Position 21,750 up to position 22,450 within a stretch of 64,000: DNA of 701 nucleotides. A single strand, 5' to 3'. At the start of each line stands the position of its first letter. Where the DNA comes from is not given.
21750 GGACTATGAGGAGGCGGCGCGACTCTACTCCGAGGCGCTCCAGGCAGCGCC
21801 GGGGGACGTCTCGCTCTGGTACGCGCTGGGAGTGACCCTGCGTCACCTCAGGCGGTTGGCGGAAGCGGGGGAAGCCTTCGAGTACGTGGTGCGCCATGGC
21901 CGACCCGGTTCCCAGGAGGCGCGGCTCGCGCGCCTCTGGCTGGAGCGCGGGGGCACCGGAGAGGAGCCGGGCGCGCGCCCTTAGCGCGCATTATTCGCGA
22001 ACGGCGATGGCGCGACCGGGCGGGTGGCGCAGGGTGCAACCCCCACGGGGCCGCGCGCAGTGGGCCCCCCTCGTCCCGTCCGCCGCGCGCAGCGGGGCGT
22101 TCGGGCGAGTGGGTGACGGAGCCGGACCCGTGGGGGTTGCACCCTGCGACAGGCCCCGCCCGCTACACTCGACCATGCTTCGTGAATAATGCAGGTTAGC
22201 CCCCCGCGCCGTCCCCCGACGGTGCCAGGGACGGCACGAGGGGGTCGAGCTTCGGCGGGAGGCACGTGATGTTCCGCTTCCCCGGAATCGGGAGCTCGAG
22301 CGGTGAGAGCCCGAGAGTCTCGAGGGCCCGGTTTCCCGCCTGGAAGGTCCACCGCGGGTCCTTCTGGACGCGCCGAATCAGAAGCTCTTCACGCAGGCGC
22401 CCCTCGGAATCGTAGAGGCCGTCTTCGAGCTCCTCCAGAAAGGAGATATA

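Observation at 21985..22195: ~210-bp MITE with 20-bp TIRs inserted exactly between convergent stop codons (two copies)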

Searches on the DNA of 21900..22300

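Call 66: search_rna_families(source=window, start=21900, end=22300, threshold=evalue, max_evalue=10)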
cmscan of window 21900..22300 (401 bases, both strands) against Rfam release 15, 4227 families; matches with E-value up to 10: 3.
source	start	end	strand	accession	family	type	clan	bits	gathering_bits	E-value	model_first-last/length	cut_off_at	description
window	22214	22244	+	RF03178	mir-4515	Gene; miRNA;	-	17.9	99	1.9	25-55/81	no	mir-4515 microRNA precursor family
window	22122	22218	-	RF02151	MIMT1_1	Gene; lncRNA;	-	15.2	45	1.5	1-88/88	no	MER1 repeat containing imprinted transcript 1 conserved region 1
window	22199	22244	-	RF03970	mir-2766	Gene; miRNA;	-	14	60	4.2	1-68/68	no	mir-2766 microRNA precursor family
